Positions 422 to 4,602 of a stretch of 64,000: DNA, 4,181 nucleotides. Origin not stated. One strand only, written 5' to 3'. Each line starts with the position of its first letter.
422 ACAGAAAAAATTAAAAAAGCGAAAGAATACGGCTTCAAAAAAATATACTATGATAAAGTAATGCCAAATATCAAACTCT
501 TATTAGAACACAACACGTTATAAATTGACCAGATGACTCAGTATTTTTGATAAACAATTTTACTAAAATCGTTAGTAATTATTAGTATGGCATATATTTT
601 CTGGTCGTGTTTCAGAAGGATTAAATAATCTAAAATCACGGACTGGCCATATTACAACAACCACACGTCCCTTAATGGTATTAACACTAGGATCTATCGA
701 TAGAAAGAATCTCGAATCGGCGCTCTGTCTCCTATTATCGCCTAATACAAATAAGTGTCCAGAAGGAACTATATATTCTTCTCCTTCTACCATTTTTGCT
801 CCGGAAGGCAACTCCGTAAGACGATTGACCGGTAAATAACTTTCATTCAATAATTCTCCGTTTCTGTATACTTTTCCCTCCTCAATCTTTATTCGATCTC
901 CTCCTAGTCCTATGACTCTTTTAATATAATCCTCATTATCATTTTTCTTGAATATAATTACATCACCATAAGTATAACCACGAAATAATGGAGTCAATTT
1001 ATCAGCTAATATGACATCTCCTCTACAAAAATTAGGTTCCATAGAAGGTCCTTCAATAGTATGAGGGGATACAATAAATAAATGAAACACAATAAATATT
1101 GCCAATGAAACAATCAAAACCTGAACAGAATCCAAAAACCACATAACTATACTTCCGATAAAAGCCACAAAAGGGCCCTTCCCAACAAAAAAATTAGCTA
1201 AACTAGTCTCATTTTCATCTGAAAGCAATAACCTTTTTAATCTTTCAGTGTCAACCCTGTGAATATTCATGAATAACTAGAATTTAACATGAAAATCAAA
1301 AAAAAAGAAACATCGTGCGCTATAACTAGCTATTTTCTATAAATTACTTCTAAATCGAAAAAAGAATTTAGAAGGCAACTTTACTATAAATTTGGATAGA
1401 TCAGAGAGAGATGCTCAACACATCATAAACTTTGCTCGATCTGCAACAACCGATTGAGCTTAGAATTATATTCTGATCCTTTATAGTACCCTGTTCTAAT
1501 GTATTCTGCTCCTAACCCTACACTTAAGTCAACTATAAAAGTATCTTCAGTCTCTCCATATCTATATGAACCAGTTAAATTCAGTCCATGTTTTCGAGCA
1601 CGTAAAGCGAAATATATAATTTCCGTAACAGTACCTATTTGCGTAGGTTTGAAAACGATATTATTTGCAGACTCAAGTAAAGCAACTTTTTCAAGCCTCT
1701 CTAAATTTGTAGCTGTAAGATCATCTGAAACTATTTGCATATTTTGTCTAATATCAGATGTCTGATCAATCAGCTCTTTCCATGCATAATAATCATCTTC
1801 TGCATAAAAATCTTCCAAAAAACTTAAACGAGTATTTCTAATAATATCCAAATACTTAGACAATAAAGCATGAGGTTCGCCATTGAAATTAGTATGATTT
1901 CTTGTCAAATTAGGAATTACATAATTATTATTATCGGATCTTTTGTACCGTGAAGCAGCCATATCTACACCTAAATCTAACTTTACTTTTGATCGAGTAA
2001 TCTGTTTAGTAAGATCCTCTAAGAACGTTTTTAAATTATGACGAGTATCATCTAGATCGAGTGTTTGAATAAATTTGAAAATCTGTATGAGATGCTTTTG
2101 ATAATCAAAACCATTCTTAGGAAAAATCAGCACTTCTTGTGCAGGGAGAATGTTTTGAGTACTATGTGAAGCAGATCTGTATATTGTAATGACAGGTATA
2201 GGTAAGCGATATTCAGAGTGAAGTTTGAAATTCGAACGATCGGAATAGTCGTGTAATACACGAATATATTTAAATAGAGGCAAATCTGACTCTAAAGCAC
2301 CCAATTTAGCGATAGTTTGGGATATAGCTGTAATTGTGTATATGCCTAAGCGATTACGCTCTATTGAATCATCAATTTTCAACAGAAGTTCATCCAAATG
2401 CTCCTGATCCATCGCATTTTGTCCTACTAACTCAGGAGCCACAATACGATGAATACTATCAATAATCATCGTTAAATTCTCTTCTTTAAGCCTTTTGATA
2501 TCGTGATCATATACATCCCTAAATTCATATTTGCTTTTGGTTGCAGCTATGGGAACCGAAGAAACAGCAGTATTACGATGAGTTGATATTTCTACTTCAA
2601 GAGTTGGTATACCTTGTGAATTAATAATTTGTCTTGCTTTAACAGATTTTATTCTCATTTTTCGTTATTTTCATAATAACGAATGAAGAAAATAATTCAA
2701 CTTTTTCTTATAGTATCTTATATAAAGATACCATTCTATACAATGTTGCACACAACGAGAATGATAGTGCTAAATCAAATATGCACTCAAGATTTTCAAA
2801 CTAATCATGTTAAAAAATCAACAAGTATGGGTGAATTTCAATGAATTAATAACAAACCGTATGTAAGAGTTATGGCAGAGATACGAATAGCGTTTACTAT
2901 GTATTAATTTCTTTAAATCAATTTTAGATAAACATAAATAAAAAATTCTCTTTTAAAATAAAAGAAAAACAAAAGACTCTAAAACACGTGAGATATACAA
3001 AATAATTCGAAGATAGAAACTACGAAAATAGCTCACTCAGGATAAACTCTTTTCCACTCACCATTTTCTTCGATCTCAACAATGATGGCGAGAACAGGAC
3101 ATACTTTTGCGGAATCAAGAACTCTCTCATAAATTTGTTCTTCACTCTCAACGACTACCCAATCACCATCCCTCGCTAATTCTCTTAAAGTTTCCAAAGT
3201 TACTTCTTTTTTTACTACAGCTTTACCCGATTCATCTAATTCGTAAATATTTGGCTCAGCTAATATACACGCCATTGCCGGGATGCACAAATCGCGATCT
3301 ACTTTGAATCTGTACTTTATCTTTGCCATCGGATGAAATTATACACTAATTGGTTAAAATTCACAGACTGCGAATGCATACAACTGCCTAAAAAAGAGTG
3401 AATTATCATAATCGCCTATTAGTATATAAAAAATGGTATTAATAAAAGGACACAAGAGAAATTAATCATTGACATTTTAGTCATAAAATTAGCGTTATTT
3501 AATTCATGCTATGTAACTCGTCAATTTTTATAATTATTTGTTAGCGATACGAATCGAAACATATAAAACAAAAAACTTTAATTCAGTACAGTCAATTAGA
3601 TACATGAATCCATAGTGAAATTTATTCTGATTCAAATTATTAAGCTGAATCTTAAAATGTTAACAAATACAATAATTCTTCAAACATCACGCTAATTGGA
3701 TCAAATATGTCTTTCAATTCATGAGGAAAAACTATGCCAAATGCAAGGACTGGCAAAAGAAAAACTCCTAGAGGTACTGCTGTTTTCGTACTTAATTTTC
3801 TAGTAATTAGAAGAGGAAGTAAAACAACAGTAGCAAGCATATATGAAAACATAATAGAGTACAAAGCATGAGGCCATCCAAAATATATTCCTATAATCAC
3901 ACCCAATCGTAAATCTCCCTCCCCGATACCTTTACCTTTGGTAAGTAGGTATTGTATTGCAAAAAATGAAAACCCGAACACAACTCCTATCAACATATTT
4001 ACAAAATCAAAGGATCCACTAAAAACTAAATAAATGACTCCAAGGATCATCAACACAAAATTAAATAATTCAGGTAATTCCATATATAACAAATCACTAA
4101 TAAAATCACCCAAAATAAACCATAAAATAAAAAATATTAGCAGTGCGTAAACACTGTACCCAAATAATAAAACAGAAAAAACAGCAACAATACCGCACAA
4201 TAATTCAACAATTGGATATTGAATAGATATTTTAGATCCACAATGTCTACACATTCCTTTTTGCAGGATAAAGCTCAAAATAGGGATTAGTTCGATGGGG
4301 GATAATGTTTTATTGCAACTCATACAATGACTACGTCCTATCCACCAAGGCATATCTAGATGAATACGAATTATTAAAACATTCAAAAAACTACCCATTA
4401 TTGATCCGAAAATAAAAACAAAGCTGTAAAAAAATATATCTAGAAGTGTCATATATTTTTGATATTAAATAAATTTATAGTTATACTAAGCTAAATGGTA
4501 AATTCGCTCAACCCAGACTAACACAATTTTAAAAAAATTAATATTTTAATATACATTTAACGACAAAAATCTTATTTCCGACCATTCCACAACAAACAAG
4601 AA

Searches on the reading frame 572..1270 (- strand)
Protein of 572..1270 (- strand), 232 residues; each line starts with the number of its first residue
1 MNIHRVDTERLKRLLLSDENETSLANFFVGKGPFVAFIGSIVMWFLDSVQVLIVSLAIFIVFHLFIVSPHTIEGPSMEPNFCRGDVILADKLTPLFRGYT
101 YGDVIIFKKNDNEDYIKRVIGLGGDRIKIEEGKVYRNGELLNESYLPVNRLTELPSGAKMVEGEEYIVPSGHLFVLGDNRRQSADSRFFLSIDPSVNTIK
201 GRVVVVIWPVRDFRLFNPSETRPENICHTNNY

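Call 48: search_protein_families(library=pfam, proteins=[window:572-1270:-], max_evalue=0.00001)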
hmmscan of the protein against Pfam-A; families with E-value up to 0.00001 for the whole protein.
window:572-1270:- (232 aa): 1 family
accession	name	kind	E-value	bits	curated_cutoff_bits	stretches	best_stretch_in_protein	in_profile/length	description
PF10502.14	Peptidase_S26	-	5.4e-37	127.8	22.9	1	49-208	5-168/168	Signal peptidase, peptidase S26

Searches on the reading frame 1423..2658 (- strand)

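Call 48: search_protein_families(library=pfam, proteins=[window:1423-2658:-], max_evalue=0.00001)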
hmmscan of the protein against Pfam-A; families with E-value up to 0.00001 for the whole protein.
window:1423-2658:- (411 aa): 2 families
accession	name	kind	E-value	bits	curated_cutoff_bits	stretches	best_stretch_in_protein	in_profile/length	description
PF00113.28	Enolase_C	-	6e-35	121.4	21.5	1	201-411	75-281/296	Enolase, C-terminal TIM barrel domain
PF03952.21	Enolase_N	-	3.9e-27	95.5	35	1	3-132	1-131/131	Enolase, N-terminal domain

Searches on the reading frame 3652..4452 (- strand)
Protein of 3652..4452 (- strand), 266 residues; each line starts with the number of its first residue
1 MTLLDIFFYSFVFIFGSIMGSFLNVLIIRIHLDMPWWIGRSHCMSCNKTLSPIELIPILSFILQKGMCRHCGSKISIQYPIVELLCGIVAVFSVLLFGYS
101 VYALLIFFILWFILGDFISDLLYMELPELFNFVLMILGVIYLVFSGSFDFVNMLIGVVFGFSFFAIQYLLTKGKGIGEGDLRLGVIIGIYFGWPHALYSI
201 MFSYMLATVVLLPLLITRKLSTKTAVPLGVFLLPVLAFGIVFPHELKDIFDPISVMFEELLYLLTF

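Call 48: search_protein_families(library=pfam, proteins=[window:3652-4452:-], max_evalue=0.00001)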
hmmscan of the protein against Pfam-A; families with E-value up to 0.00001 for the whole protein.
window:3652-4452:- (266 aa): 2 families
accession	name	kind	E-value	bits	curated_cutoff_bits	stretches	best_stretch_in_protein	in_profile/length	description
PF06750.18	A24_N_bact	-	8.9e-28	96.6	23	1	14-96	1-83/84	Bacterial Peptidase A24 N-terminal domain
PF01478.23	Peptidase_A24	-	9.8e-10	39.3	26.5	1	107-211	2-103/104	Type IV leader peptidase family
